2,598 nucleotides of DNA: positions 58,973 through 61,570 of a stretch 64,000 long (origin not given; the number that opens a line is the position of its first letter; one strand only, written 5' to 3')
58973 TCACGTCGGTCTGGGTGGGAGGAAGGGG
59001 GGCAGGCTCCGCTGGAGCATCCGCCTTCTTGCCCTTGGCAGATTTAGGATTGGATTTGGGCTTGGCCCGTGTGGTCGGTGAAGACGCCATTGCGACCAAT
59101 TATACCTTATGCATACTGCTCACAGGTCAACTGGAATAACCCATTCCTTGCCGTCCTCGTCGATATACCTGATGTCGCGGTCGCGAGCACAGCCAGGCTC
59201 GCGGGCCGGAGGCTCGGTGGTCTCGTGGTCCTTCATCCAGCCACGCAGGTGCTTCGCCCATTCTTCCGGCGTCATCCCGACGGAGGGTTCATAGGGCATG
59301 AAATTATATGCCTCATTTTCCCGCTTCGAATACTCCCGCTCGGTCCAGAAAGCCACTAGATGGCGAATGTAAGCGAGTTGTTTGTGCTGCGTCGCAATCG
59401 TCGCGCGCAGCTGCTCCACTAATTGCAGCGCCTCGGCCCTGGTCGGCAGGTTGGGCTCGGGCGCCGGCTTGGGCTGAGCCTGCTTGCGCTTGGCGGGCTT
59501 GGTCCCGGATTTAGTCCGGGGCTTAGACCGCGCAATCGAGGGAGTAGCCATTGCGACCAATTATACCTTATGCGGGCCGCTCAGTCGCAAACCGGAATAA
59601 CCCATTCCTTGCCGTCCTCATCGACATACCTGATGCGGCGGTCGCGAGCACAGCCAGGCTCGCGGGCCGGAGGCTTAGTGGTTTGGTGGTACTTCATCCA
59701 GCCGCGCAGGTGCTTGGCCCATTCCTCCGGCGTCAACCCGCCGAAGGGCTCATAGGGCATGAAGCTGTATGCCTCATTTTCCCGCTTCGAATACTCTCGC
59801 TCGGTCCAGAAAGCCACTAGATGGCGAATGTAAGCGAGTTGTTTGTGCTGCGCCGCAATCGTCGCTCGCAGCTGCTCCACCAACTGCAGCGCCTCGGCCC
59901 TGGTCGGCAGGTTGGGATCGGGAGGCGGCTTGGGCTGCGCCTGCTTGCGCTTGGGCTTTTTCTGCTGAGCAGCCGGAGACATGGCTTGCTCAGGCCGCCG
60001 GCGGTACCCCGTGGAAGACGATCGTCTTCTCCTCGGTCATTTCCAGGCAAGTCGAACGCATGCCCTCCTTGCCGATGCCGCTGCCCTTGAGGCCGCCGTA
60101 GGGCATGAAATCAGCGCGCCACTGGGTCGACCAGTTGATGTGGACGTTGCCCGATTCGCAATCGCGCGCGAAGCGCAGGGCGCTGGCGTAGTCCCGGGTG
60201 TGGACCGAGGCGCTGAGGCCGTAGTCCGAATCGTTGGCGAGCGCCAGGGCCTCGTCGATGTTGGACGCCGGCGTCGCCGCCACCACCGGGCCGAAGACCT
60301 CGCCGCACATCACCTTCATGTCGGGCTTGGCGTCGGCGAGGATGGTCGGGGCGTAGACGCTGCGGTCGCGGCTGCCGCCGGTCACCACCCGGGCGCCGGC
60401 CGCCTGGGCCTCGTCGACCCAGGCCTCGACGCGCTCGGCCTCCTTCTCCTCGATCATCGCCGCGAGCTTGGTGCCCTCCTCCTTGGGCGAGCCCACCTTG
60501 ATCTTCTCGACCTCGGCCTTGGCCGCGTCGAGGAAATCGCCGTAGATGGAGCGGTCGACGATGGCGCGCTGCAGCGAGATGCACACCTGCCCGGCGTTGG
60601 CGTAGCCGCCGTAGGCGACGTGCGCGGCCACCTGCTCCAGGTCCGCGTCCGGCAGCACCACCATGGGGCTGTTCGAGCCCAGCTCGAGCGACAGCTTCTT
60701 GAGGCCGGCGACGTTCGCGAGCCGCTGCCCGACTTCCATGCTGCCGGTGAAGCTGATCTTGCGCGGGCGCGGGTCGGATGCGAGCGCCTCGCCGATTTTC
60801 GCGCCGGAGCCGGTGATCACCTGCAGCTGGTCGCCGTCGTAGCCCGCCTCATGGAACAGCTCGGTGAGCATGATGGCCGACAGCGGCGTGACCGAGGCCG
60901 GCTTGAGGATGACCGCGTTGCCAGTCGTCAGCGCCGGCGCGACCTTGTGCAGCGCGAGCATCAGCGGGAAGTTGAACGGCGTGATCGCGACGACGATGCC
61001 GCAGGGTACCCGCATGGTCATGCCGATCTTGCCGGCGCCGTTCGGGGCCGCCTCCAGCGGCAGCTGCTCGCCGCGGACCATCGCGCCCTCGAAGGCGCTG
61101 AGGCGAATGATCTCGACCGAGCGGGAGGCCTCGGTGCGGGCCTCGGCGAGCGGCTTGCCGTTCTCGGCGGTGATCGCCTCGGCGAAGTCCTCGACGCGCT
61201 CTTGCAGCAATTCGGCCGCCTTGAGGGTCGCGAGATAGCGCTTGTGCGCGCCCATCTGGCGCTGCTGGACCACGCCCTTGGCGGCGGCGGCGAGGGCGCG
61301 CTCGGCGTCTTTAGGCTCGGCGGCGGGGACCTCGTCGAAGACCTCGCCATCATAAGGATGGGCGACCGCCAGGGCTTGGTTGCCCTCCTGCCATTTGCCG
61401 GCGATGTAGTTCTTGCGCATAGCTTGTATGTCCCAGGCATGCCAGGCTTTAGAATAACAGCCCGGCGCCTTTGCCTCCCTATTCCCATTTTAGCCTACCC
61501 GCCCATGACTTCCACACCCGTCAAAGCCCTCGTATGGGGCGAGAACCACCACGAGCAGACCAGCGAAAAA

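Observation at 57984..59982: Low-GC islet beside gltB: endonuclease VII-like gene plus three tandem paralogous lysine-tailed small proteins (uncharacterised module)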

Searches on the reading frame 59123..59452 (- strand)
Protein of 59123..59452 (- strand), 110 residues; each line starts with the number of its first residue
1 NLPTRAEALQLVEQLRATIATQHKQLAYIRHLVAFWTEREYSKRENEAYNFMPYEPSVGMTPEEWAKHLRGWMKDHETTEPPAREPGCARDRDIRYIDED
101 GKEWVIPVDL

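Call 28: search_protein_representatives(alignment_id=A2)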
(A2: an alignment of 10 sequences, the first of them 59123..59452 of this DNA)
Query: 10 sequences, 110 profile positions. Proteins with E-value up to 0.001 (for the whole library): 9; up to 1e-10: 2; up to 1e-30: 2. The best 9 are listed.
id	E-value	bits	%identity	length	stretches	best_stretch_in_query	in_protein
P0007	9.6e-60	216.0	-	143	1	1-109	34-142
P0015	5.0e-39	149.3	-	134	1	2-108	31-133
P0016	3.0e-08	50.2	-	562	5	10-76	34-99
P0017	1.5e-06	44.7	-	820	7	66-86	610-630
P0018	4.4e-05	40.0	-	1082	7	68-94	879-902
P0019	1.2e-04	38.6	-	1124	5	12-82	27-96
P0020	3.1e-04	37.3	-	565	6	66-89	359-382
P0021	6.7e-04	36.2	-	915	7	66-91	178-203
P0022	6.9e-04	36.2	-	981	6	64-94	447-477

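Call 46: search_protein_families(library=pfam, proteins=[P0016, P0017, P0018, P0019, P0020, P0021, P0022], max_evalue=0.01)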
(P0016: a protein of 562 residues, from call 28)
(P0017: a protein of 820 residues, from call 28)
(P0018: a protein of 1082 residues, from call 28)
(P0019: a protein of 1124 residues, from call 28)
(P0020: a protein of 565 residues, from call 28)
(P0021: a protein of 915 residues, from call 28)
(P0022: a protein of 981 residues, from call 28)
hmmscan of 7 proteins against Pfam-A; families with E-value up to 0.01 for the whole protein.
P0016 (562 aa): 8 families
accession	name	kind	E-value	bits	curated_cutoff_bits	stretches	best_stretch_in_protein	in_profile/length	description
PF19914.5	WEF-hand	-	9e-10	39.7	27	0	183-257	17-78/81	Wolframin EF-hand domain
PF02618.21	YceG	-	1.6e-08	34.8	32.4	0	98-187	51-139/275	YceG-like family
PF08447.18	PAS_3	-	6.9e-06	26.7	25.6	0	163-197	8-42/89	PAS fold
PF24901.1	HTH_MCM7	-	0.002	18.4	26.5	0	99-118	46-65/76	DNA replication licensing factor MCM7, winged helix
PF09330.16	Lact-deh-memb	-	0.0022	17.9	25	0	73-140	69-136/290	D-lactate dehydrogenase, membrane binding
PF24133.1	DUF7400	-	0.0023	17.5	27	0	34-61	3-30/262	Domain of unknown function (DUF7400)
PF13274.11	SocA_Panacea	-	0.0059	17.9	25.7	0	439-498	52-104/113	Antitoxin SocA-like, Panacea domain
PF10371.14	EKR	-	0.0074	16.5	27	0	324-344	12-32/55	Domain of unknown function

P0017 (820 aa): 8 families
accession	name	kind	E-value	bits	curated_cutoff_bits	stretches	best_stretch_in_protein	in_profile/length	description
PF00505.25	HMG_box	-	1.5e-10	41.8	25.4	0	59-87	29-57/69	HMG (high mobility group) box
PF10084.14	DUF2322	-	8.7e-07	29.4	27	0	247-262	76-91/99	Uncharacterized protein conserved in bacteria (DUF2322)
PF14189.11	DUF4312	-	1.1e-05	25.8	27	0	549-573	12-36/84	Domain of unknown function (DUF4312)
PF23075.1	zf-C2H2_ZNF462_11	-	0.00015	21.9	27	0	163-179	24-40/45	Zinc finger protein 462, C2H2 zinc finger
PF22253.2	DUF6948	-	0.00044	20.8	27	0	688-705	27-44/85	Domain of unknown function (DUF6948)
PF14361.12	RsbRD_N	-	0.0045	18.1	24.3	0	445-518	11-77/104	RsbT co-antagonist protein rsbRD N-terminal domain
PF03652.20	RuvX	-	0.0055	17.5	29.2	0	131-174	7-47/134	Holliday junction resolvase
PF08544.19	GHMP_kinases_C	-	0.0071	17.2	21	0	480-516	7-47/85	GHMP kinases C terminal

P0018 (1082 aa): 0 families

P0019 (1124 aa): 4 families
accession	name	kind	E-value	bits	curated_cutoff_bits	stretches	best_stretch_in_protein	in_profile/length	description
PF02618.21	YceG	-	9.2e-18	65.1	32.4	1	75-182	53-162/275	YceG-like family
PF03299.19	TF_AP-2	-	1.5e-07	31.9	23.4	0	1025-1076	4-54/197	Transcription factor AP-2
PF18295.7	Pdase_M17_N2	-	2.5e-06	28.2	27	0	216-251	50-85/122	M17 aminopeptidase N-terminal domain 2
PF21894.1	N4_RNAP_helical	-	0.0085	16.4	27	0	489-515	159-184/216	Bacteriophage N4 RNA polymerase, helical domain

P0020 (565 aa): 13 families
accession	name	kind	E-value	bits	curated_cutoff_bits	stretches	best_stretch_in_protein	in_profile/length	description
PF20851.2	SidM_Rab1-act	-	1.5e-08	35.1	27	0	347-372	24-49/196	SidM, Rab1-activation domain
PF14357.11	DUF4404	-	1.8e-08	35.4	27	0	154-174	52-72/83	Domain of unknown function (DUF4404)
PF09828.14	ChrB_C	-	1.4e-06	29.2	25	0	495-549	65-121/132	ChrB, C-terminal domain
PF17618.7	SL4P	-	3.1e-06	27.6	28.1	0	328-383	31-86/88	Uncharacterized Strongylid L4 protein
PF22988.2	PWWP_KDM3B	-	3.1e-05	24.6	27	0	395-434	58-95/98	Lysine-specific demethylase 3B, PWWP domain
PF04069.17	OpuAC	-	9.6e-05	22.5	21.2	0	76-103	210-236/257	Substrate binding domain of ABC-type glycine betaine transport system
PF01923.23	Cob_adeno_trans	-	0.00064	20.3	24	0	464-523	47-106/171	Cobalamin adenosyltransferase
PF21085.3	CusS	-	0.00076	20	24.1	0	208-264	54-110/160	CusS sensor domain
PF23075.1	zf-C2H2_ZNF462_11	-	0.0011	19.1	27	0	76-92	22-38/45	Zinc finger protein 462, C2H2 zinc finger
PF13720.11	Acetyltransf_11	-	0.002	18.9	24.5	0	474-518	35-77/82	Udp N-acetylglucosamine O-acyltransferase; Domain 2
PF10052.14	DUF2288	-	0.0027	18.2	25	0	22-49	47-74/91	Protein of unknown function (DUF2288)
PF01934.22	HepT-like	-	0.0055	16.8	23.5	0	296-342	72-118/120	Ribonuclease HepT-like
PF04106.18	ATG5_UblB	-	0.0073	17.4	20.4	0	452-485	10-43/81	Autophagy protein ATG5, UblB domain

P0021 (915 aa): 8 families
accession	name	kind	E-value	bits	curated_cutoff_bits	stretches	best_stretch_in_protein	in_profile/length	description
PF10052.14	DUF2288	-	2.3e-09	37.7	25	0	281-312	40-71/91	Protein of unknown function (DUF2288)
PF23075.1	zf-C2H2_ZNF462_11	-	0.00011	22.4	27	0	68-82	24-38/45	Zinc finger protein 462, C2H2 zinc finger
PF24722.1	DUF7674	-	0.0002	21.8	27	0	772-801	44-73/111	Domain of unknown function (DUF7674)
PF22253.2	DUF6948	-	0.00057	20.4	27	0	88-107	23-41/85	Domain of unknown function (DUF6948)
PF10453.14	NUFIP1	-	0.00071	19.8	23.3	0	273-299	2-28/53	FMR1-interacting protein 1 (NUFIP1)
PF20352.3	DUF6647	-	0.0025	18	24.1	0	772-816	34-76/174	Domain of unknown function (DUF6647)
PF02026.21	RyR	-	0.0047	17.6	27.4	0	487-522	51-86/91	RyR domain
PF11808.13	PhoR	-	0.0061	17.4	27.1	0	8-30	40-62/86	Phosphate regulon sensor protein PhoR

P0022 (981 aa): 8 families
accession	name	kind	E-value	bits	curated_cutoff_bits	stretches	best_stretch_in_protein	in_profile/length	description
PF04851.21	ResIII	-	1e-25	91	22.5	1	11-163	4-164/164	Type III restriction enzyme, res subunit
PF00270.35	DEAD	-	8.9e-16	58.5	26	1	13-162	2-161/167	DEAD/DEAH box helicase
PF00271.37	Helicase_C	-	2.2e-10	41.2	23.5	1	247-359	4-107/110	Helicase conserved C-terminal domain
PF21478.3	GcvP2_C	-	1.1e-05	25.8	27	0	711-753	79-121/122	Glycine dehydrogenase, C-terminal domain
PF14756.11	Pdase_C33_assoc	-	4.5e-05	23.9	25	0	849-878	101-130/147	Peptidase_C33-associated domain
PF13401.12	AAA_22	-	0.0009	20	27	1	37-151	13-115/130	AAA domain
PF13307.12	Helicase_C_2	-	0.003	18.1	25.3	0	253-335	5-81/170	Helicase C-terminal domain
PF11640.13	TAN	-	0.007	17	27.1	0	463-499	66-99/150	Telomere-length maintenance and DNA damage repair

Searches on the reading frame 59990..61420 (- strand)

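Call 44: search_protein_families(library=pfam, proteins=[window:59990-61420:-], max_evalue=0.001)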
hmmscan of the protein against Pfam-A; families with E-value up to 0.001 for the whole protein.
window:59990-61420:- (476 aa): 1 family
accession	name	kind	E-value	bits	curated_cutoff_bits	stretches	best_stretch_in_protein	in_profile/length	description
PF00171.27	Aldedh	-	1.3e-147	492.5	23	1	10-467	1-461/461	Aldehyde dehydrogenase family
